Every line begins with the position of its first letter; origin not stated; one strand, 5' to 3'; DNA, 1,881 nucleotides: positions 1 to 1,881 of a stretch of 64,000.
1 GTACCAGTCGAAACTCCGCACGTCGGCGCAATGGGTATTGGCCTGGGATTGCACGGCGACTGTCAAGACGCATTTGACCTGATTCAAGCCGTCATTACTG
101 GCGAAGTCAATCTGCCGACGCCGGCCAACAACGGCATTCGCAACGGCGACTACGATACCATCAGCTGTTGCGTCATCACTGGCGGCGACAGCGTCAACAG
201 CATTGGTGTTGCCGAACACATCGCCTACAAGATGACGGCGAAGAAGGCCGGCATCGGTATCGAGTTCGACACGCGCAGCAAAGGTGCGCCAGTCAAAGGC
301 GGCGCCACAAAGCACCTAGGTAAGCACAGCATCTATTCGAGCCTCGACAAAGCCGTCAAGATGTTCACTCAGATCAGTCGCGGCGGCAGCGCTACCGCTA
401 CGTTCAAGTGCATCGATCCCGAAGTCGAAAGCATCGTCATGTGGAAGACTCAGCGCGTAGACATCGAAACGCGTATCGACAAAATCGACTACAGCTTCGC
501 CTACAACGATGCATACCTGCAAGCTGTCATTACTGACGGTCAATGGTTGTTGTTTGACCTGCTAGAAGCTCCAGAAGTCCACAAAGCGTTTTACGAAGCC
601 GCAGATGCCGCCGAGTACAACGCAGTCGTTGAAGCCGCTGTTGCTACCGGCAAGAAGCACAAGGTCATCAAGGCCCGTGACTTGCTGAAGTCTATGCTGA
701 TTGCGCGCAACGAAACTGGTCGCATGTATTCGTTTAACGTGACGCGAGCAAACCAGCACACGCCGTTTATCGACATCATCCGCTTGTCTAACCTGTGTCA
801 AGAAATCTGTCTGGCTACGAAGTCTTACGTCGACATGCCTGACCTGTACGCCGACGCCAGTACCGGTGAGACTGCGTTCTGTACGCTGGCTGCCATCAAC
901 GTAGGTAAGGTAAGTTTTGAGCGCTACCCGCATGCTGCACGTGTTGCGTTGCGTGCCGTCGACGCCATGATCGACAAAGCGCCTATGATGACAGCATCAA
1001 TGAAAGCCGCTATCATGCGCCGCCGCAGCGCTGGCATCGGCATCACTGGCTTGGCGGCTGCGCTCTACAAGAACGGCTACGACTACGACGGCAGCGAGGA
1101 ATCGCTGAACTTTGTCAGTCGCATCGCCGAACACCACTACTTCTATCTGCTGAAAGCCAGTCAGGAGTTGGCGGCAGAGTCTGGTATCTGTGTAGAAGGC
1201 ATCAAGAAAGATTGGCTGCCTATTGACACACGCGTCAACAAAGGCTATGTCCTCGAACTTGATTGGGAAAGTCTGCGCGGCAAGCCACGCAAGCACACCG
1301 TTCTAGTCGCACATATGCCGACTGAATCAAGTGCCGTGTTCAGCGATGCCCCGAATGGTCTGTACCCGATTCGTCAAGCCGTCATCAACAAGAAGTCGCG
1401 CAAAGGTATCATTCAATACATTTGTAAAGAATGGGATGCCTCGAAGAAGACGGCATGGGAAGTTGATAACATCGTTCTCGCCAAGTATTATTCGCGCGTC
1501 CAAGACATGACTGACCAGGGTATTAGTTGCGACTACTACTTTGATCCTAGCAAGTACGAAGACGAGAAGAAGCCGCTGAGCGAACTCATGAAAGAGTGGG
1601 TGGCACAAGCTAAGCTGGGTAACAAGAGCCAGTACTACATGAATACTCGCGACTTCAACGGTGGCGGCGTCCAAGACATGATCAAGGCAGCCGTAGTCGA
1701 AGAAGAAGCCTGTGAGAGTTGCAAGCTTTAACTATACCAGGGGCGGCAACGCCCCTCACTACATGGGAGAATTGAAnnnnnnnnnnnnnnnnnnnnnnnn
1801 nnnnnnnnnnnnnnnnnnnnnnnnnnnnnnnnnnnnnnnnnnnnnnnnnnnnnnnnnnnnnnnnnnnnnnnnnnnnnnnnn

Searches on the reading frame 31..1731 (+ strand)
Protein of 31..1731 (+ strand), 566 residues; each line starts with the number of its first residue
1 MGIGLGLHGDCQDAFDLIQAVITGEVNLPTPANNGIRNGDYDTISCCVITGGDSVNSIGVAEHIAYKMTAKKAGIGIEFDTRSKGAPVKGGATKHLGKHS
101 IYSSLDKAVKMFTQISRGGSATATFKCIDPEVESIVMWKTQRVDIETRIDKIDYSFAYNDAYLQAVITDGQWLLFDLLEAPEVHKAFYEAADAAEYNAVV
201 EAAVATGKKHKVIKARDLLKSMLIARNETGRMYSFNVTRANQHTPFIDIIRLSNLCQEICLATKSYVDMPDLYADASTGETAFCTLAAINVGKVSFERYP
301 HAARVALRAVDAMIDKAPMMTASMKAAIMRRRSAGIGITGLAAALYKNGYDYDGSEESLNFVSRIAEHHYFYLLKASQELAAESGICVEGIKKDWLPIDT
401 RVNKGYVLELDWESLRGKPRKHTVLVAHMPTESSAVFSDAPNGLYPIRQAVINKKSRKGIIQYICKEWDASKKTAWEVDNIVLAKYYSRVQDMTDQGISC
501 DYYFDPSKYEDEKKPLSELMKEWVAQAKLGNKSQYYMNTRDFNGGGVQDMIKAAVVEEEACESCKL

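Call 50: search_protein_families(library=phrogs, proteins=[window:31-1731:+], max_evalue=0.001)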
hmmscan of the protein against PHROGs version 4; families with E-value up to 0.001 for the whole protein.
window:31-1731:+ (566 aa): 6 families
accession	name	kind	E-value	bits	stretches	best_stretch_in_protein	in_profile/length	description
phrog_84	-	DNA, RNA and nucleotide metabolism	3.1e-155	519.7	1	11-565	243-795/975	ribonucleoside-diphosphate reductase large subunit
phrog_3844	-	moron, auxiliary metabolic gene and host takeover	2.9e-82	278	1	131-565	6-450/451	NrdA-like aerobic NDP reductase large subunit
phrog_3987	-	DNA, RNA and nucleotide metabolism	1.4e-68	232.6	1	1-290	172-461/467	ribonucleotide reductase large subunit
phrog_36555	-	DNA, RNA and nucleotide metabolism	1.4e-23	84.6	1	411-565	2-171/172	ribonucleotide reductase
phrog_6132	-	DNA, RNA and nucleotide metabolism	6.1e-06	26.7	1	8-214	179-377/530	ribonucleotide reductase large subunit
phrog_22953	-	DNA, RNA and nucleotide metabolism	4.5e-05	24.5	0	108-256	35-201/201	ribonucleotide reductase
